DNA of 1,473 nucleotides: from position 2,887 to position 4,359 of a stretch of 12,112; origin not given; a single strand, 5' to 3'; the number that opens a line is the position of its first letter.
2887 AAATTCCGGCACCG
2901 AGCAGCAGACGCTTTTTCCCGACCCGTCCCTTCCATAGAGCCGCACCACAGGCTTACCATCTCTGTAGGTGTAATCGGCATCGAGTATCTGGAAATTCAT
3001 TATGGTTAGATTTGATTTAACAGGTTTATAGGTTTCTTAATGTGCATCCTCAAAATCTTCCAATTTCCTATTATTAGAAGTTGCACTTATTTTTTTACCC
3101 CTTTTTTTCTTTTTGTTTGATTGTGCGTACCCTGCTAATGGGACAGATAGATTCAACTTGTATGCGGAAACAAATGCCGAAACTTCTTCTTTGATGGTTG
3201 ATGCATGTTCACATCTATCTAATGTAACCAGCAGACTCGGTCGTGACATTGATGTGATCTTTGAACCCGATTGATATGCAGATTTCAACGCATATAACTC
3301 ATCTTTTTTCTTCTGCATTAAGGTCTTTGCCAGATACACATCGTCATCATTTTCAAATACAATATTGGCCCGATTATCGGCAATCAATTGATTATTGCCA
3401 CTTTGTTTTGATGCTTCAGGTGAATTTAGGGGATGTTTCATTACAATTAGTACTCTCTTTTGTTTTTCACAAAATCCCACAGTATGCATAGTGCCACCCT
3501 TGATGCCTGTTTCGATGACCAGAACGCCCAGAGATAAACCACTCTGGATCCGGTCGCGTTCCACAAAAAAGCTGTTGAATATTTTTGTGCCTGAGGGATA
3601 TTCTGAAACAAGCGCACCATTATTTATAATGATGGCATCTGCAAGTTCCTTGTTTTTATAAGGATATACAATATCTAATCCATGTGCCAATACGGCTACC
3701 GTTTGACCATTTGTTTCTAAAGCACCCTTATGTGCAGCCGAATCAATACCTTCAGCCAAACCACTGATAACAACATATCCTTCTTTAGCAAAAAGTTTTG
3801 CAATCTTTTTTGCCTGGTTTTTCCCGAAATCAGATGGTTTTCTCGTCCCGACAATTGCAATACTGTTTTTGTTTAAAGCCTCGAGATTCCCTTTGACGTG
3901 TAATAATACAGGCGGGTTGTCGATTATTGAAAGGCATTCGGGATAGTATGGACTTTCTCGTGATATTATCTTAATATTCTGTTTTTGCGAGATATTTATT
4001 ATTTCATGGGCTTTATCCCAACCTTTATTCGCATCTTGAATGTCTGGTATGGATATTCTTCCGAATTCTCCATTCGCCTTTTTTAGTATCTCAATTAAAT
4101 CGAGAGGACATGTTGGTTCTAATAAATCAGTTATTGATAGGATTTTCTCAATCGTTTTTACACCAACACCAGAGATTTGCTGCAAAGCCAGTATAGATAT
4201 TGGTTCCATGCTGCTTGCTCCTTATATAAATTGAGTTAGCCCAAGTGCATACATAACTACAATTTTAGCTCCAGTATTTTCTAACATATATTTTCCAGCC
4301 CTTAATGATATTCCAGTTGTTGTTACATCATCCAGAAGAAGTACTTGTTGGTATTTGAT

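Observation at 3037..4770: Tightly coupled ComF-like PRTase + DprA/Smf-like gene pair: candidate DprA-PRTase conflict system in an archaeal genome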

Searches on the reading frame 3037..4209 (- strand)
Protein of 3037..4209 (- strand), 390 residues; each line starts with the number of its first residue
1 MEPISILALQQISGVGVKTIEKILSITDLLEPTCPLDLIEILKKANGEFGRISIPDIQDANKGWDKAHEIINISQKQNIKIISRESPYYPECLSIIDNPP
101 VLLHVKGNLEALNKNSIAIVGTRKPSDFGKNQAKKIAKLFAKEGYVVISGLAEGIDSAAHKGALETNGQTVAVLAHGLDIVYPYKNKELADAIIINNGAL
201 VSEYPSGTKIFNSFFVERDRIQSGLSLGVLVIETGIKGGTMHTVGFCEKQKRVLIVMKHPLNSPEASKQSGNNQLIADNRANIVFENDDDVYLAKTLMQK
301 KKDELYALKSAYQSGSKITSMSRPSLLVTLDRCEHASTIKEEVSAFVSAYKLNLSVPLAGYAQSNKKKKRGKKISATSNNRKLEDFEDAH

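Call 3: search_protein_families(library=pfam, proteins=[window:3037-4209:-], max_evalue=0.01)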
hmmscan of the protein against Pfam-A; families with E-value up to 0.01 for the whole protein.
window:3037-4209:- (390 aa): 2 families
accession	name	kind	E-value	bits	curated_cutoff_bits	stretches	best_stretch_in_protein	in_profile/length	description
PF02481.21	DNA_processg_A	-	6.7e-65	218.7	29.6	1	75-283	3-209/212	DNA recombination-mediator protein A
PF18306.6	LDcluster4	-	1.9e-09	37.7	26.3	1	116-176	3-64/151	SLOG cluster4 family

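Call 4: search_protein_families(library=padloc, proteins=[window:3037-4209:-], max_evalue=1)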
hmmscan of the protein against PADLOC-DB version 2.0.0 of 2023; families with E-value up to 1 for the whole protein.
window:3037-4209:- (390 aa): 4 families
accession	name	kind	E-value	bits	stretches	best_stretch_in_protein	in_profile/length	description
PDLC03961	ShosA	-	1.2e-76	255.9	1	5-295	14-291/303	-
PDLC03927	PsyrA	-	3.8e-35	119.8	1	75-312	90-320/398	-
PDLC02997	ShosA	-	2.5e-34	117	1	76-255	92-271/327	-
PDLC00412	ThsA1|ThsA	-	0.0072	13.5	1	130-168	133-175/314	STALD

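Call 5: search_protein_families(library=ncbifam, proteins=[window:3037-4209:-], max_evalue=0.1)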
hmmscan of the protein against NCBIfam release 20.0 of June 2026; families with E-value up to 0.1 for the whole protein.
window:3037-4209:- (390 aa): 3 families
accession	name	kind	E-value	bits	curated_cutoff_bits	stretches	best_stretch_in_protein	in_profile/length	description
TIGR00732.1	dprA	equivalog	1.9e-59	200.5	191.15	1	71-288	1-215/220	DNA-processing protein DprA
NF008007.0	PRK10736.1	equivalog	3.7e-50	171.1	495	1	74-277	67-267/374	DNA-protecting protein DprA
TIGR00725.1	TIGR00725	hypoth_equivalog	1e-05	25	106.9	1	116-175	3-62/159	TIGR00725 family protein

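Call 16: search_solved_structures(query=window:3037-4209:-, max_evalue=0.001, show_alignments=2)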
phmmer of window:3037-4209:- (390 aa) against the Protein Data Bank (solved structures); distinct sequences matched with E-value up to 0.001: 7.
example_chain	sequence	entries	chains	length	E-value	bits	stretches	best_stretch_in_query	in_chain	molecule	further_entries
8zva_A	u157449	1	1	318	9.2e-32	113.5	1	77-256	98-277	DNA processing protein DprA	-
9vzo_A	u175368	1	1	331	9.4e-32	113.5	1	77-256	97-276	DprA-like antitoxin protein ShosA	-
3uqz_A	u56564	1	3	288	4.9e-29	104.6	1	86-246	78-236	DNA processing protein DprA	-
3maj_A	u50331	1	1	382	1.7e-28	102.8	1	65-293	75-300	DNA processing chain A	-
4ljk_A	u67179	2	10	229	1.4e-21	80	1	89-286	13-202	DNA processing chain A (DprA)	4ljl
4ljr_A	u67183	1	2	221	1.5e-21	79.9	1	89-286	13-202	DNA processing chain A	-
5mll_A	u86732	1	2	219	1.5e-21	79.9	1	89-286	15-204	DNA processing chain A (DprA)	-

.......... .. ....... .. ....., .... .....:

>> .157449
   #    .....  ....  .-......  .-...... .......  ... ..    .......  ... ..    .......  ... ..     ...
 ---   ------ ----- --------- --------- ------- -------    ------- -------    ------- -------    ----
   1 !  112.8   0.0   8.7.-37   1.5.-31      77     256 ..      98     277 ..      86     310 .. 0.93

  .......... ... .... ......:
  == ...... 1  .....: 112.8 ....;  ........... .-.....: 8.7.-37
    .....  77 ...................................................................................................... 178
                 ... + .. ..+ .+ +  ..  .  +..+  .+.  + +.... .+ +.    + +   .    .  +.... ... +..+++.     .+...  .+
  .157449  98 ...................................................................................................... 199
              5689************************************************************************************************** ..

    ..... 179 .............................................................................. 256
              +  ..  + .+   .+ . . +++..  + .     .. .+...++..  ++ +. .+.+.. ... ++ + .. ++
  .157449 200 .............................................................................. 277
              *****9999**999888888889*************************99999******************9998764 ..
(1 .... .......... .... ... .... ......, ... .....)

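Call 18: find_homologous_proteins(query=window:3037-4209:-, max_evalue=1e-20)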
Query window:3037-4209:- (390 aa): 2173 proteins with E <= 1e-20 among 8000 candidates; the best 120 are listed.
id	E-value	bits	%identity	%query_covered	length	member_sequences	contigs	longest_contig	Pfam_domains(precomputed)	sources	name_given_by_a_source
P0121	4.2e-251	850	100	100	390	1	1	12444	PF02481.22,PF18306.7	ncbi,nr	ncbi:DNA recombination-mediator protein A [uncultured archaeon]|nr:DNA recombination-mediator protei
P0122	6.1e-181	619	72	99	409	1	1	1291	PF02481.22,PF18306.7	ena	-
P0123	2.6e-172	591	72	99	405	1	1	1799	PF02481.22,PF18306.7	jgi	jgi:DNA processing protein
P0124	9.3e-171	586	70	99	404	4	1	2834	PF02481.22,PF18306.7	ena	-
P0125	7.6e-161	553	73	89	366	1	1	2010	PF02481.22,PF18306.7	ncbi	-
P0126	8.8e-158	543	65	99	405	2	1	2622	PF02481.22,PF18306.7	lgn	-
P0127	5.0e-155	534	68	96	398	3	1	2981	PF02481.22,PF18306.7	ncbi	-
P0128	3.5e-154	531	69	93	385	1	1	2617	PF02481.22,PF18306.7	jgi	jgi:DNA processing protein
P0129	9.2e-153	526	65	96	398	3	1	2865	PF02481.22,PF18306.7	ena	-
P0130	4.5e-151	521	66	99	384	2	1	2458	PF02481.22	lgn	-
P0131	6.8e-151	520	63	99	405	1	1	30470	PF02481.22,PF18306.7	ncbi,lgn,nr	ncbi:MAG: DNA-processing protein DprA [Candidatus Methanoperedens sp.]|nr:DNA-processing protein Dpr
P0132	1.1e-148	513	75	80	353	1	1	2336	PF02481.22,PF18306.7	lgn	-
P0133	5.7e-143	494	74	80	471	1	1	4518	PF02481.22,PF18306.7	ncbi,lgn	-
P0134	1.2e-139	483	65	91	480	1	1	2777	PF02481.22,PF18306.7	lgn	-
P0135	7.2e-139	481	72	80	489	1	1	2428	PF02481.22,PF18306.7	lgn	-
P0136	1.5e-138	480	72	80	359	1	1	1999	PF02481.22,PF18306.7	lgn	-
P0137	2.3e-133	463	70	80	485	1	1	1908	PF02481.22,PF18306.7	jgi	-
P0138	3.4e-133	462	68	80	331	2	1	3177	PF02481.22,PF18306.7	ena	-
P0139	2.5e-132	459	60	99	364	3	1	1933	PF02481.22,PF18306.7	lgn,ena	-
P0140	3.3e-132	459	67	80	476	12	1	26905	PF02481.22,PF18306.7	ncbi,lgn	-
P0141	8.4e-132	458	67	82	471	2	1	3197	PF02481.22,PF18306.7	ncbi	-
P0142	8.8e-132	457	67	82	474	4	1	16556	PF02481.22,PF18306.7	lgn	-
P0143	3.8e-130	452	58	96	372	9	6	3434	PF02481.22,PF18306.7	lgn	-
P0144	6.3e-130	451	66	80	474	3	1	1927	PF02481.22,PF18306.7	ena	-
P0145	8.1e-130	451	63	83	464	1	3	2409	PF02481.22,PF18306.7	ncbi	-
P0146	8.4e-130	451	66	80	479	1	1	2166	PF02481.22,PF18306.7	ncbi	-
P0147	5.6e-129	448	67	82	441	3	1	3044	PF02481.22,PF18306.7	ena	-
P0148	5.6e-129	448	66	80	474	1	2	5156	PF02481.22,PF18306.7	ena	-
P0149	1.0e-128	447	61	87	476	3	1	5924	PF02481.22,PF18306.7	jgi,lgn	-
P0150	1.6e-126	440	66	77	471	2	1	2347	PF02481.22,PF18306.7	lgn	-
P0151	2.9e-120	420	63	81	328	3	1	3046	PF02481.22,PF18306.7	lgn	-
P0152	1.4e-118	414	61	81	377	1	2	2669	PF02481.22,PF18306.7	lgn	-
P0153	1.6e-118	414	65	78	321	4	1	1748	PF02481.22,PF18306.7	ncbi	-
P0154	1.6e-118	414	65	78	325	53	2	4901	PF02481.22,PF18306.7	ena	-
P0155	1.9e-118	414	63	78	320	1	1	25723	PF02481.22,PF18306.7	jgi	jgi:DNA processing protein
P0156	1.9e-118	414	63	78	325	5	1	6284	PF02481.22,PF18306.7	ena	-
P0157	2.2e-118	413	63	79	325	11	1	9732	PF02481.22,PF18306.7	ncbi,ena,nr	ncbi:MAG: DNA-processing protein DprA [Methanosarcinales archaeon]|nr:DNA-processing protein DprA [M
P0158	4.6e-118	412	61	84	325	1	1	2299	PF02481.22,PF18306.7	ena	-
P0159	7.1e-118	412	64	78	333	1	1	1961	PF02481.22,PF18306.7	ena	-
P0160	7.4e-118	412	65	78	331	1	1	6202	PF02481.22,PF18306.7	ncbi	-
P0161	9.3e-118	411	61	79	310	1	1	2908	PF02481.22,PF18306.7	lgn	-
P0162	9.4e-118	411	64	78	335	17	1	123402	PF02481.22,PF18306.7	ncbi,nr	ncbi:MAG: DNA-protecting protein DprA [Candidatus Methanophagaceae archaeon]|nr:MAG: DNA-protecting 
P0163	1.2e-117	411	64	78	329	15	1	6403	PF02481.22,PF18306.7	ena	-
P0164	2.6e-117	410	63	78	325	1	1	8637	PF02481.22,PF18306.7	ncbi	-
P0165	2.9e-117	410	63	78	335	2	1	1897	PF02481.22,PF18306.7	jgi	-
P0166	3.9e-117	409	63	78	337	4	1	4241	PF02481.22,PF18306.7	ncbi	-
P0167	4.3e-117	409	62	80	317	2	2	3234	PF02481.22,PF18306.7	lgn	-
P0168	1.1e-116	408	61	82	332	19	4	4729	PF02481.22,PF18306.7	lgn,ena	-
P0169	1.3e-116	408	62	81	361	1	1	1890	PF02481.22,PF18306.7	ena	-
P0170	1.8e-116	407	62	81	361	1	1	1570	PF02481.22,PF18306.7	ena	-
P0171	2.8e-116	406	63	78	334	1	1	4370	PF02481.22,PF18306.7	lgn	-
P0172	6.7e-116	405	63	78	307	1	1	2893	PF02481.22,PF18306.7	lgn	-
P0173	1.4e-115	404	62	81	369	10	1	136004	PF02481.22,PF18306.7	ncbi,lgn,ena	-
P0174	1.8e-115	404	62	77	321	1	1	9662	PF02481.22,PF18306.7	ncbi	-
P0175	2.4e-115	403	63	78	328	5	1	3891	PF02481.22,PF18306.7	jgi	-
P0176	2.5e-115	403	61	81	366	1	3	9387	PF02481.22,PF18306.7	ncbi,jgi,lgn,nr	ncbi:MAG TPA: DNA-protecting protein DprA [Methanosarcinaceae archaeon]|nr:DNA-protecting protein Dp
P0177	3.2e-115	403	61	78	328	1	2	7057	PF02481.22,PF18306.7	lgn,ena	-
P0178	3.7e-115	403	63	78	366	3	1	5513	PF02481.22,PF18306.7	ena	-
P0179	4.3e-115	403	64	77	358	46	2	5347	PF02481.22,PF18306.7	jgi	-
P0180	7.3e-115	402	63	78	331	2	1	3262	PF02481.22,PF18306.7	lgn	-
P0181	7.4e-115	402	60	78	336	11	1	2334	PF02481.22,PF18306.7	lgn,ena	-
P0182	1.4e-114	401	61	78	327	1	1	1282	PF02481.22,PF18306.7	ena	-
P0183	2.2e-114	400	60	81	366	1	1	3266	PF02481.22,PF18306.7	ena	-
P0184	5.4e-114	399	60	85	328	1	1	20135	PF02481.22,PF18306.7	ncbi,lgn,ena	-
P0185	3.0e-113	396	63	78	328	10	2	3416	PF02481.22,PF18306.7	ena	-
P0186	3.2e-113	396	61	79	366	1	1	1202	PF02481.22,PF18306.7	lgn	-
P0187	5.2e-113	396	60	81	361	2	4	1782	PF02481.22,PF18306.7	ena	-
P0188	5.3e-113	396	62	78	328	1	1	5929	PF02481.22,PF18306.7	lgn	-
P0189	1.8e-112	394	61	81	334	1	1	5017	PF02481.22,PF18306.7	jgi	-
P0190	3.1e-112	393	59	81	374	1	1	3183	PF02481.22,PF18306.7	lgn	-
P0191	4.3e-112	393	60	81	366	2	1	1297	PF02481.22,PF18306.7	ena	-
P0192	5.3e-112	392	62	78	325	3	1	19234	PF02481.22,PF18306.7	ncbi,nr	ncbi:MAG: DNA-processing protein DprA [Euryarchaeota archaeon]|nr:DNA-processing protein DprA [Eurya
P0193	6.7e-112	392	61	78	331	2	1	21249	PF02481.22,PF18306.7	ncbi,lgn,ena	-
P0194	8.7e-112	392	54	92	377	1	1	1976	PF02481.22,PF18306.7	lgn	-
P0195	2.2e-111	390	62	79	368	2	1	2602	PF02481.22,PF18306.7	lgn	-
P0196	3.7e-111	390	62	78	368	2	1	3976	PF02481.22,PF18306.7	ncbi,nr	ncbi:MAG: DNA-processing protein DprA [Methanosarcinaceae archaeon]|nr:DNA-processing protein DprA [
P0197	4.5e-111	389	62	78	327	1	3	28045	PF02481.22,PF18306.7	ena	-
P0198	4.9e-111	389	60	78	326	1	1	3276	PF02481.22,PF18306.7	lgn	-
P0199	2.4e-110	387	61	79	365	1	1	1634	PF02481.22,PF18306.7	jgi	-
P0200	3.1e-110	387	61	78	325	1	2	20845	PF02481.22,PF18306.7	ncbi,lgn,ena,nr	ncbi:MAG: DNA-protecting protein DprA [Methanosarcinales archaeon]|nr:DNA-protecting protein DprA [M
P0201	1.1e-109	385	59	81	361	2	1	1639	PF02481.22,PF18306.7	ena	-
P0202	1.3e-109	385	61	78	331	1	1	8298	PF02481.22,PF18306.7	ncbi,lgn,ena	-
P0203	2.7e-109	383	60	77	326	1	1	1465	PF02481.22,PF18306.7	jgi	jgi:DNA processing protein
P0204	7.6e-109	382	61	78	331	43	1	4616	PF02481.22,PF18306.7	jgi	jgi:DNA processing protein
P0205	1.2e-108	381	52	99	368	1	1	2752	PF02481.22,PF18306.7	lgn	-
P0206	2.9e-108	380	58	81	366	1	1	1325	PF02481.22,PF18306.7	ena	-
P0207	3.4e-108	380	57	81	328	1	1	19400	PF02481.22,PF18306.7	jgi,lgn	-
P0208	4.2e-108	380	59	79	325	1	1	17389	PF02481.22,PF18306.7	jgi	jgi:DNA processing protein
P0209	5.7e-108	379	60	79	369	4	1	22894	PF02481.22,PF18306.7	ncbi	ncbi:MAG: DNA-processing protein DprA [Methanosarcinaceae archaeon]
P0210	7.8e-108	379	59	78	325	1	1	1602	PF02481.22,PF18306.7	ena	-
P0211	2.1e-107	377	60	78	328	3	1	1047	PF02481.22,PF18306.7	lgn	-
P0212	2.1e-107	377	59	78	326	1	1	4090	PF02481.22,PF18306.7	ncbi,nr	ncbi:MAG: DNA-processing protein DprA [Deltaproteobacteria bacterium]|nr:DNA-processing protein DprA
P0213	3.6e-107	376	60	78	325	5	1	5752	PF02481.22,PF18306.7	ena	-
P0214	4.1e-107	376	59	78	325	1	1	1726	PF02481.22,PF18306.7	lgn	-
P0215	6.8e-107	376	63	72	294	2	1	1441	PF02481.22,PF18306.7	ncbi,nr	ncbi:MAG: DNA-protecting protein DprA, partial [Candidatus Heimdallarchaeota archaeon]|nr:DNA-protec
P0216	2.2e-106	374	60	75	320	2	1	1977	PF02481.22,PF18306.7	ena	-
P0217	2.2e-106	374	58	78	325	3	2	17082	PF02481.22,PF18306.7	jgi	-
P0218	4.5e-106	373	60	78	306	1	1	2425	PF02481.22,PF18306.7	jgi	jgi:DNA processing protein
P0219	8.1e-106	372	62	75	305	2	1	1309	PF02481.22,PF18306.7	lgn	-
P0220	1.0e-105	372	58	82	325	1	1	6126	PF02481.22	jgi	-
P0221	1.2e-105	371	63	74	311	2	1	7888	PF02481.22,PF18306.7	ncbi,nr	ncbi:MAG: DNA-protecting protein DprA [Methanosarcinales archaeon]|nr:MAG: DNA-protecting protein Dp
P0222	1.3e-105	371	57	77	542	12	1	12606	PF02481.22,PF00156.34,PF18306.7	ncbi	-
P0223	2.6e-105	370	60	75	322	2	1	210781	PF02481.22,PF18306.7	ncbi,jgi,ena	-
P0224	7.4e-105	369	59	78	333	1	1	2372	PF02481.22,PF18306.7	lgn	-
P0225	9.0e-105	369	56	75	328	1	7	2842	PF02481.22,PF18306.7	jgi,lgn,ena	-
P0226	1.2e-104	368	58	77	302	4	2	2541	PF02481.22,PF18306.7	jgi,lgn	jgi:DNA processing protein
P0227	7.0e-104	366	62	74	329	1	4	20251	PF02481.22,PF18306.7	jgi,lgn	jgi:DNA processing protein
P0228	1.2e-103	365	55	83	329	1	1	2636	PF02481.22,PF18306.7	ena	-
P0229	1.2e-103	365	63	69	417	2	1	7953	PF02481.22,PF18306.7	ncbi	-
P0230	2.3e-103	364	62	74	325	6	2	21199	PF02481.22,PF18306.7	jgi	jgi:DNA processing protein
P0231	6.5e-103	362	57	78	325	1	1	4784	PF02481.22,PF18306.7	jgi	jgi:DNA processing protein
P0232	3.3e-102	360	59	74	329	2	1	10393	PF02481.22,PF18306.7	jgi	jgi:DNA processing protein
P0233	1.5e-101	358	60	74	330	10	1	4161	PF02481.22,PF18306.7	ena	-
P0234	2.4e-101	357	57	78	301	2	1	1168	PF02481.22,PF18306.7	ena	-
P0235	7.7e-101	356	57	78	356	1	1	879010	PF02481.22,PF18306.7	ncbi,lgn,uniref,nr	ncbi:DNA-processing protein DprA [Methanolobus chelungpuianus]|uniref:DNA-processing protein DprA n=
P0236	8.7e-100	352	58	74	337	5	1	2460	PF02481.22,PF18306.7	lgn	-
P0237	8.5e-99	349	53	81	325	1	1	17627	PF02481.22,PF18306.7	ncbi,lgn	-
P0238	1.6e-98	348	57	75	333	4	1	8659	PF02481.22,PF18306.7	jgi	-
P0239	4.6e-98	347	48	99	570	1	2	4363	PF02481.22,PF18306.7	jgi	jgi:DNA processing protein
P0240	5.0e-98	346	55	81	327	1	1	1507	PF02481.22,PF18306.7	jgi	-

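Call 21: find_encoding_contigs(protein=P0235, flank=8000, max_places=2)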
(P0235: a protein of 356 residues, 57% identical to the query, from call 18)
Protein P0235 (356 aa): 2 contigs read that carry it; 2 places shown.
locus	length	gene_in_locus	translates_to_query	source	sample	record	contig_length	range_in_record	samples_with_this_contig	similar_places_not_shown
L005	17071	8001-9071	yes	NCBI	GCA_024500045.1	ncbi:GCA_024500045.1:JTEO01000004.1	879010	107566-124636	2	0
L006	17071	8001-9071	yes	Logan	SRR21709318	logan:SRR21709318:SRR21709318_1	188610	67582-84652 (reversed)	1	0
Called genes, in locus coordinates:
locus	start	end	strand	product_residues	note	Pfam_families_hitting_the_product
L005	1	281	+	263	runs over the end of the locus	PF01061:ABC2_membrane, PF12698:ABC2_membrane_3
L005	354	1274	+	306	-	PF19119:DUF5803 (faint)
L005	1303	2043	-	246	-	PF23023:Anti-Pycsar_Apyc1 (weak), PF00753:Lactamase_B, PF12706:Lactamase_B_2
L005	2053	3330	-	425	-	PF00004:AAA, PF07728:AAA_5 (faint), PF17862:AAA_lid_3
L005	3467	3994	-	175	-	PF19134:DUF5817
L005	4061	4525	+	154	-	PF13302:Acetyltransf_3 (weak), PF00583:Acetyltransf_1, PF13420:Acetyltransf_4, PF13673:Acetyltransf_10, PF13508:Acetyltransf_7, PF08445:FR47 (weak)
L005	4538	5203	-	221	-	PF01255:Prenyltransf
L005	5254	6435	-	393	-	PF01926:MMR_HSR1, PF02421:FeoB_N (weak), PF08438:YGR210-like_G4, PF02824:TGS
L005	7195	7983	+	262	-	PF00156:Pribosyltran (weak)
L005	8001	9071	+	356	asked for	PF02481:DNA_processg_A, PF18306:LDcluster4 (faint)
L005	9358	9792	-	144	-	PF01844:HNH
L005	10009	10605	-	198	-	PF01872:RibD_C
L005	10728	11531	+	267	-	-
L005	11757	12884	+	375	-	PF03150:CCP_MauG, PF00034:Cytochrom_C (faint)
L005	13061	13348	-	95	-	-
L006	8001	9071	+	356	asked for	PF02481:DNA_processg_A, PF18306:LDcluster4 (faint)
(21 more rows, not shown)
